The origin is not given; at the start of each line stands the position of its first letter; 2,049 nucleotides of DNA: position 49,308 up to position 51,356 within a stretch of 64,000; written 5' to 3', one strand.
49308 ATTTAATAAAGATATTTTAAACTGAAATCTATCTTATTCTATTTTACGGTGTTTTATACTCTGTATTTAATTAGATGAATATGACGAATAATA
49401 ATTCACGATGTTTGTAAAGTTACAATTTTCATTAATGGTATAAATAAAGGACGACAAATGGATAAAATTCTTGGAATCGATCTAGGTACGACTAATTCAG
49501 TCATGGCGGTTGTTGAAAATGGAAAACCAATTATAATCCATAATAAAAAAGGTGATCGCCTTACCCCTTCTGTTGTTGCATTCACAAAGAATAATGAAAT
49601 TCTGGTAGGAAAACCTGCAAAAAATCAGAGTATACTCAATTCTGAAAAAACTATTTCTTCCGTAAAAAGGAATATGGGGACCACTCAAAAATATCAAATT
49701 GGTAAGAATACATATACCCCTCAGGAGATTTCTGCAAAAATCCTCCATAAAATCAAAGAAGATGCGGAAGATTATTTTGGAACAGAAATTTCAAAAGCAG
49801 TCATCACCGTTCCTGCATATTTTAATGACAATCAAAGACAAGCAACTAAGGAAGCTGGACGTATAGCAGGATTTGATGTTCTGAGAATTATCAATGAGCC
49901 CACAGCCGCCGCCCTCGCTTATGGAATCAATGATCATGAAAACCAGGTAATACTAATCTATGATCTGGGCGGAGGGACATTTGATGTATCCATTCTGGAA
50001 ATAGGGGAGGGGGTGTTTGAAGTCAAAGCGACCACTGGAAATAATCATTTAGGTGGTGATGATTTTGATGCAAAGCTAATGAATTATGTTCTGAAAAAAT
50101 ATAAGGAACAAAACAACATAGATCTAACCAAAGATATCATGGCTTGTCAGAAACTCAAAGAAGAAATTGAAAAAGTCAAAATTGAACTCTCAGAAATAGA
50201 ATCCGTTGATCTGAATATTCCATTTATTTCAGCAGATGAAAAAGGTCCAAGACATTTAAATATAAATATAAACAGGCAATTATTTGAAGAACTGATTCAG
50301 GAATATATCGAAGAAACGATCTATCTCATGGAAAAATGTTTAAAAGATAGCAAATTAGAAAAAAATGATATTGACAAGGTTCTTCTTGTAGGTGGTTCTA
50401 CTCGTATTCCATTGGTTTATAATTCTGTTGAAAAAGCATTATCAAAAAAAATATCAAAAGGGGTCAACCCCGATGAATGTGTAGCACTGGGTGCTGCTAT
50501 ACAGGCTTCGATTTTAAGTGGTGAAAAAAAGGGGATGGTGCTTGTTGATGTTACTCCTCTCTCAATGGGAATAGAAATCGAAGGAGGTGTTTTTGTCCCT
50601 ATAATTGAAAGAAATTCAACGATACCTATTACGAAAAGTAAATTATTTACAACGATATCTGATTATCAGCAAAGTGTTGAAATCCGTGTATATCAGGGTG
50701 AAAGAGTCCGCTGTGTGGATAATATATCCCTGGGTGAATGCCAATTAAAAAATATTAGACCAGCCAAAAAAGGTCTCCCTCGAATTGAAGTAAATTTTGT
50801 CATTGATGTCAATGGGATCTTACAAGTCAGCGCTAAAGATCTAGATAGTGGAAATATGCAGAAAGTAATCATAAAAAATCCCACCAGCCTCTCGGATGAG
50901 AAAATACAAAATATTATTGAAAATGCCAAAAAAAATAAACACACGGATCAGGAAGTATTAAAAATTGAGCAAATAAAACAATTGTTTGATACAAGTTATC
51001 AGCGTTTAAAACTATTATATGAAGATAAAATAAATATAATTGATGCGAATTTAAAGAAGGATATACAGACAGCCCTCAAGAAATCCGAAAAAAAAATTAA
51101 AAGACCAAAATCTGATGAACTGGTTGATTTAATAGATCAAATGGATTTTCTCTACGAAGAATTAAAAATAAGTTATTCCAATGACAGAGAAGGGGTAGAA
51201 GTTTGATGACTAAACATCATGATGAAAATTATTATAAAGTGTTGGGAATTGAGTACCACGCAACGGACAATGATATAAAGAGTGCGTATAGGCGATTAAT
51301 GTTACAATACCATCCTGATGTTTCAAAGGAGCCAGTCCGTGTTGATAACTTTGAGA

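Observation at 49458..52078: Translationally coupled Hsp70 paralogue and J-domain/HEAT-repeat protein, directly downstream of the flagellar super-operon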

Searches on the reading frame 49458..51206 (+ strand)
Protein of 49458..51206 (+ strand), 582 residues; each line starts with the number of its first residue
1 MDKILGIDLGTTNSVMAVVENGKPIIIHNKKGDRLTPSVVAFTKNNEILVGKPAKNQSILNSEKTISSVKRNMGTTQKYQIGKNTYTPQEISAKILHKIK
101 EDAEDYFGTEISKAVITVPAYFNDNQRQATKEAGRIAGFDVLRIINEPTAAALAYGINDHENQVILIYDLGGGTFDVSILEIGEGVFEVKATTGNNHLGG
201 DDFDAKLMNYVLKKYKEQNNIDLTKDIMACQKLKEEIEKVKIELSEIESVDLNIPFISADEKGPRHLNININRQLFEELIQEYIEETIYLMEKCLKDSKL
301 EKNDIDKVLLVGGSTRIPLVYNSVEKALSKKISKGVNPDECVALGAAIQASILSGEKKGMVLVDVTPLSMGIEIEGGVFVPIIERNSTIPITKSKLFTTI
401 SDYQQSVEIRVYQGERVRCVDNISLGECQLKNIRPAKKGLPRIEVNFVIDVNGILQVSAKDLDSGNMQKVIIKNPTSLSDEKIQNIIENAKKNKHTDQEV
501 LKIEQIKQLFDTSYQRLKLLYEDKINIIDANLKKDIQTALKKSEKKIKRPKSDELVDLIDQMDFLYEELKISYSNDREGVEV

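Call 6: search_protein_families(library=pfam, proteins=[window:49458-51206:+], max_evalue=0.01)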
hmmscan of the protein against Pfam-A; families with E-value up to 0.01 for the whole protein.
window:49458-51206:+ (582 aa): 4 families
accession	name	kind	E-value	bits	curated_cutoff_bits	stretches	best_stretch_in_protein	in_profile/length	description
PF00012.26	HSP70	-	1.8e-202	674.2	20.6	2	81-563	104-587/599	Hsp70 protein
PF06723.19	MreB_Mbl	-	4.3e-24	85.4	27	1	4-349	3-318/327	MreB/Mbl protein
PF06690.17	HcgC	-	0.0025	17.9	31.4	1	442-494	95-148/248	FeGP cofactor biosynthesis protein, methyltransferase HcgC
PF02782.22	FGGY_C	-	0.0061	16.8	27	1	294-352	145-196/198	FGGY family of carbohydrate kinases, C-terminal domain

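Call 7: search_protein_families(library=ncbifam, proteins=[window:49458-51206:+], max_evalue=0.001)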
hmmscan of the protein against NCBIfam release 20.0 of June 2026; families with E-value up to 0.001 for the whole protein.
window:49458-51206:+ (582 aa): 15 families
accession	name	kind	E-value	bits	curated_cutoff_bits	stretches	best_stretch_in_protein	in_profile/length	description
NF001413.0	PRK00290.1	equivalog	3e-222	739.4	648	1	1-570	1-591/625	molecular chaperone DnaK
TIGR02350.1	prok_dnaK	equivalog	1.9e-214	713.4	822.55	1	3-562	1-583/596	molecular chaperone DnaK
NF009947.0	PRK13411.1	equivalog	2e-207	690.4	1002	1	1-552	1-576/662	molecular chaperone DnaK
NF009946.0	PRK13410.1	equivalog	8.1e-186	619.1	1019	2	83-566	107-595/669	molecular chaperone DnaK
TIGR01991.1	HscA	equivalog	3.6e-160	534.3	708.55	1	5-563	2-574/600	Fe-S protein assembly chaperone HscA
NF003520.0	PRK05183.1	subfamily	3.3e-157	524.6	620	1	5-563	22-594/621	Fe-S protein assembly chaperone HscA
NF002399.0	PRK01433.1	equivalog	3.9e-120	402.2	743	1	4-559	21-570/595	Fe-S protein assembly chaperone HscA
NF008673.0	PRK11678.1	equivalog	2e-23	83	331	2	91-186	129-232/450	molecular chaperone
NF010539.0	PRK13927.1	subfamily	1.3e-21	76.9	293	1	4-347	8-323/339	rod shape-determining protein MreB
NF011660.0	PRK15080.1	equivalog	1.8e-19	70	182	1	93-198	76-176/277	ethanolamine utilization protein EutJ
TIGR00904.1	mreB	subfamily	1.8e-19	70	365.75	1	5-347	5-323/334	MreB/Mrl family cell shape determining protein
TIGR02529.1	EutJ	subfamily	2.1e-19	70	152.1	1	92-198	42-143/239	ethanolamine utilization protein EutJ family protein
NF010540.1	PRK13929.1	exception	2.2e-16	59.9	515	1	4-350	6-324/334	rod-share determining protein MreBH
TIGR01174.1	ftsA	equivalog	2.4e-07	30.2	175.85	1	221-342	229-351/371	cell division protein FtsA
TIGR01312.1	XylB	equivalog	9.8e-06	24.4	380.25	1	276-358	361-443/481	xylulokinase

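Call 17: search_solved_structures(query=window:49458-51206:+, max_evalue=1e-50)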
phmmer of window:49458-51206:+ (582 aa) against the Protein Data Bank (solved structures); distinct sequences matched with E-value up to 1e-50: 115 (the best 60 are shown).
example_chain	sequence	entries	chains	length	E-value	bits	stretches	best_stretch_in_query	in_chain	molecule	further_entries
2v7y_A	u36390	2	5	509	4.9e-177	592.9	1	1-502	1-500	CHAPERONE PROTEIN DNAK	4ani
6w6e_I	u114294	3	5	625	2.3e-163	547.8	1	3-521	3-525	Chaperone protein DnaK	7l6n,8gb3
4rtf_D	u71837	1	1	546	3.2e-163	547.4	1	3-498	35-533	Chaperone protein DnaK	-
9dvi_B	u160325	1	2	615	3e-157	527.7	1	81-553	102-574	Chaperone protein DnaK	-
2kho_A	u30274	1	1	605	8.8e-157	526.1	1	85-548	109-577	Heat shock protein 70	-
7kru_B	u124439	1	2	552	2.2e-156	524.8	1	85-516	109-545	Chaperone protein DnaK fused with substrate peptide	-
7krw_C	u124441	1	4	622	3.4e-156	524.2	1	85-548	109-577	Chaperone protein DnaK fused with substrate peptide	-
7kzi_A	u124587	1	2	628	3.9e-156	524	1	85-548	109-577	Chaperone protein DnaK fused with substrate peptide,Chaperone protein DnaK fused with subs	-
7kzu_A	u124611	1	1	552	4.7e-156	523.7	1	85-516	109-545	Chaperone protein DnaK fused with substrate peptide,Chaperone protein DnaK fused with subs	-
7krt_A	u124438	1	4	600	3.2e-155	521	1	85-548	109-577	Chaperone protein DnaK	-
7krv_B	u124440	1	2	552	3.3e-155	520.9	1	85-516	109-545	Chaperone protein DnaK fused with substrate peptide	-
4b9q_A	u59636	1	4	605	3.4e-155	520.9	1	85-548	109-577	CHAPERONE PROTEIN DNAK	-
7ko2_A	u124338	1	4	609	3.6e-155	520.8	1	1-548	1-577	Chaperone protein DnaK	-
5nro_A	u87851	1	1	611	3.7e-155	520.8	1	1-548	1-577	Chaperone protein DnaK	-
9bls_A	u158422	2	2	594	1.4e-153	515.5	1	84-504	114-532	Stress-70 protein, mitochondrial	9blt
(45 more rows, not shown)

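Call 18: find_homologous_proteins(query=window:49458-51206:+, max_evalue=1e-50)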
Query window:49458-51206:+ (582 aa): 8000 proteins with E <= 1e-50 among 8000 candidates; the best 120 are listed.
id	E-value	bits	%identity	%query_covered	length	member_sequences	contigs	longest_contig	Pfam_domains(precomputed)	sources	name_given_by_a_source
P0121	0.0e+0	1252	100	100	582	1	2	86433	PF00012.27,PF06723.20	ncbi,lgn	-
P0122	1.0e-251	854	68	100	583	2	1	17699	PF00012.27,PF06723.20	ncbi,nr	ncbi:MAG: molecular chaperone DnaK [Spirochaetota bacterium]|nr:molecular chaperone DnaK [Spirochaet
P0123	1.2e-235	801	64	99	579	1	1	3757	PF00012.27,PF06723.20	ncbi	-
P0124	9.6e-234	795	65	98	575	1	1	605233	PF00012.27,PF06723.20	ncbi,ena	-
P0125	3.1e-230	783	64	100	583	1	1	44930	PF00012.27,PF06723.20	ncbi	-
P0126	2.4e-229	781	63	100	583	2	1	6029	PF00012.27,PF06723.20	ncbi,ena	-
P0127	3.2e-227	774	62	100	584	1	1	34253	PF00012.27,PF06723.20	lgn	-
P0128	1.0e-214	732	62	98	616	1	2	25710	PF00012.27,PF06723.20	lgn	-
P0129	4.0e-212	724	59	98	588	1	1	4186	PF00012.27,PF06723.20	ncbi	-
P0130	8.1e-212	723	61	98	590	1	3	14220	PF00012.27,PF06723.20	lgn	-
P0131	2.6e-209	714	60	98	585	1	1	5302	PF00012.27,PF06723.20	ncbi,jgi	jgi:molecular chaperone DnaK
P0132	8.7e-209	713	61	98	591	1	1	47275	PF00012.27,PF06723.20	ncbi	-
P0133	1.2e-207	709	60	98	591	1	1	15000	PF00012.27,PF06723.20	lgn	-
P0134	7.4e-206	703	60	98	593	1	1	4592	PF00012.27,PF06723.20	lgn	-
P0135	4.8e-205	700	59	98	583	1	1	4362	PF00012.27,PF06723.20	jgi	-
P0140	1.4e-189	649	60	86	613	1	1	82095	PF00012.27,PF06723.20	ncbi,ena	-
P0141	1.4e-189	649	60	86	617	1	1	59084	PF00012.27,PF06723.20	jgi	-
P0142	5.2e-189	647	55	98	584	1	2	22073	PF00012.27,PF06723.20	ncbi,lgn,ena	-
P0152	9.6e-188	643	53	100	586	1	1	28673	PF00012.27,PF06723.20,PF14450.13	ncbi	-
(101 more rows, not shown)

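Call 36: find_encoding_contigs(protein=P0132, flank=10000, max_places=2)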
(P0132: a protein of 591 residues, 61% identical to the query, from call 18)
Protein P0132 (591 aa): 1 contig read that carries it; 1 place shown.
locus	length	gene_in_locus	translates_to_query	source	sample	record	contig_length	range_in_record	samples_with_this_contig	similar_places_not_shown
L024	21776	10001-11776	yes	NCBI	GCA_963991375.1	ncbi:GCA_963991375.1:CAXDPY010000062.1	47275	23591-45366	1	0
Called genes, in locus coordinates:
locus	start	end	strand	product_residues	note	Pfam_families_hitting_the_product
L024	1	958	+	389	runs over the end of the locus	PF01312:Bac_export_2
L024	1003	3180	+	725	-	PF00771:FHIPEP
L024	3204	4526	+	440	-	PF00448:SRP54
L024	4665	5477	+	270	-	PF00142:Fer4_NifH (weak), PF02374:ArsA_ATPase (faint), PF10609:ParA, PF13614:AAA_31, PF01656:CbiA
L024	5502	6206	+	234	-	-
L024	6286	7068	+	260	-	PF04542:Sigma70_r2, PF04539:Sigma70_r3, PF08281:Sigma70_r4_2, PF04545:Sigma70_r4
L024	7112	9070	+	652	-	PF14804:Jag_N, PF20250:FapA_N, PF03961:FapA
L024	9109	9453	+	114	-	-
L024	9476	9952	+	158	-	-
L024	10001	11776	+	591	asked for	PF00012:HSP70, PF06723:MreB_Mbl, PF00012:HSP70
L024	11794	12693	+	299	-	PF00226:DnaJ, PF13646:HEAT_2 (faint)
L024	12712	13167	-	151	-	-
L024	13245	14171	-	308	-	PF00753:Lactamase_B (weak), PF12706:Lactamase_B_2 (weak)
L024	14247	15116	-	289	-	PF08668:HDOD, PF01966:HD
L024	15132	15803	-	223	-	PF13709:DUF4159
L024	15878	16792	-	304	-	PF01544:CorA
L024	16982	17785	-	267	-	PF02405:MlaE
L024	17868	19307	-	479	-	PF00772:DnaB, PF03796:DnaB_C, PF13481:AAA_25 (faint)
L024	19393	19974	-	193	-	PF01281:Ribosomal_L9_N, PF03948:Ribosomal_L9_C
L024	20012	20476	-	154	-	PF00436:SSB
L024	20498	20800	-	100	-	PF01250:Ribosomal_S6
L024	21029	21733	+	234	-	-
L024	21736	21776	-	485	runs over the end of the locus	PF01336:tRNA_anti-codon, PF00152:tRNA-synt_2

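Call 37: find_encoding_contigs(protein=P0142, flank=10000, max_places=2)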
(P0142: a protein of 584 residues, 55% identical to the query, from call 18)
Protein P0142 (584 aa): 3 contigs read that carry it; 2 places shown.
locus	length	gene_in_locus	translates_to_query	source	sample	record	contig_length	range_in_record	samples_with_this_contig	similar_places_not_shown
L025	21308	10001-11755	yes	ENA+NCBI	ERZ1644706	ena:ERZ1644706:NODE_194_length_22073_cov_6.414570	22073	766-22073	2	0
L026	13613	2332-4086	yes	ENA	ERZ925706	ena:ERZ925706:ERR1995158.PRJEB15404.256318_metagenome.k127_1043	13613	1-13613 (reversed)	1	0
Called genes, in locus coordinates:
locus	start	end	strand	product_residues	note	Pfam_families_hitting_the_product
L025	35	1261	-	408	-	PF03977:OAD_beta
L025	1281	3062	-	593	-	PF00682:HMGL-like, PF02436:PYC_OADA, PF00364:Biotin_lipoyl, PF25917:BSH_RND (weak)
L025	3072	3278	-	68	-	PF04277:OAD_gamma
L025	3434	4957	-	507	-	PF13541:ChlI, PF05362:Lon_C (weak), PF00493:MCM (faint), PF01078:Mg_chelatase, PF07728:AAA_5, PF13335:Mg_chelatase_C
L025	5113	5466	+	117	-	PF01740:STAS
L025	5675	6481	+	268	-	PF04542:Sigma70_r2, PF04539:Sigma70_r3 (weak), PF04545:Sigma70_r4, PF08281:Sigma70_r4_2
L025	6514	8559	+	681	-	PF14804:Jag_N, PF20250:FapA_N, PF03961:FapA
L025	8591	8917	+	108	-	-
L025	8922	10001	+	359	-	-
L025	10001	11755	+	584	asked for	PF00012:HSP70, PF06723:MreB_Mbl, PF00012:HSP70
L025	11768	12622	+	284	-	PF00226:DnaJ, PF13646:HEAT_2 (weak)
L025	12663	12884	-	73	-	-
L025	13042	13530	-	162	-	PF03625:DUF302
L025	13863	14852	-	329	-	PF00483:NTP_transferase, PF12804:NTP_transf_3 (weak), PF24894:Hexapep_GlmU (faint), PF25084:LbH_EIF2B (weak), PF25087:GMPPB_C (weak)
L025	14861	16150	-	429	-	PF03447:NAD_binding_3, PF00742:Homoserine_dh, PF01842:ACT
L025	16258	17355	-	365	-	PF07167:PhaC_N, PF12146:Hydrolase_4 (faint), PF00561:Abhydrolase_1, PF11339:DUF3141 (faint)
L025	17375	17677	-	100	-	-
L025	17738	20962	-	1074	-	PF00515:TPR_1 (faint), PF07719:TPR_2 (faint)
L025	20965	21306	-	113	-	?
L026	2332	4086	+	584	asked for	PF00012:HSP70, PF06723:MreB_Mbl, PF00012:HSP70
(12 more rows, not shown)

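Call 38: find_encoding_contigs(protein=P0128, flank=10000, max_places=2)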
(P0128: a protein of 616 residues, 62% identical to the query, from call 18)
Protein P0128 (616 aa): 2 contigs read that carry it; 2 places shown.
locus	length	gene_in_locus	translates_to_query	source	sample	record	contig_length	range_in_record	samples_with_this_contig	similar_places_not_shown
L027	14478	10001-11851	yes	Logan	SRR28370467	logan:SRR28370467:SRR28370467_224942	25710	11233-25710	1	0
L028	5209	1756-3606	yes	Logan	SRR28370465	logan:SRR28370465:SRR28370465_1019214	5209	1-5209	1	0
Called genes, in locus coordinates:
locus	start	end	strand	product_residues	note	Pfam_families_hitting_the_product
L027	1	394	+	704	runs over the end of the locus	PF00771:FHIPEP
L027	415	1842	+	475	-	PF00448:SRP54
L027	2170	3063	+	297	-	PF00142:Fer4_NifH, PF01656:CbiA, PF02374:ArsA_ATPase (weak), PF09140:MipZ (weak), PF10609:ParA, PF13614:AAA_31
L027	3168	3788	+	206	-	-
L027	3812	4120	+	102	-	PF04542:Sigma70_r2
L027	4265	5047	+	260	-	PF04542:Sigma70_r2, PF04539:Sigma70_r3, PF08281:Sigma70_r4_2, PF04545:Sigma70_r4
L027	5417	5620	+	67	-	PF08281:Sigma70_r4_2, PF04545:Sigma70_r4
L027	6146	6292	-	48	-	-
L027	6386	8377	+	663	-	PF14804:Jag_N, PF20250:FapA_N, PF03961:FapA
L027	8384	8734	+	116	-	-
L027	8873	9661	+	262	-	-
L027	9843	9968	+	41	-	-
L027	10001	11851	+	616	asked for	PF00012:HSP70, PF06723:MreB_Mbl, PF00012:HSP70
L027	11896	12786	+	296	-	PF00226:DnaJ, PF02985:HEAT (faint), PF13646:HEAT_2 (faint)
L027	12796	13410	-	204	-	-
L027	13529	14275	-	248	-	-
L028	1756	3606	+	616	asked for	PF00012:HSP70, PF06723:MreB_Mbl, PF00012:HSP70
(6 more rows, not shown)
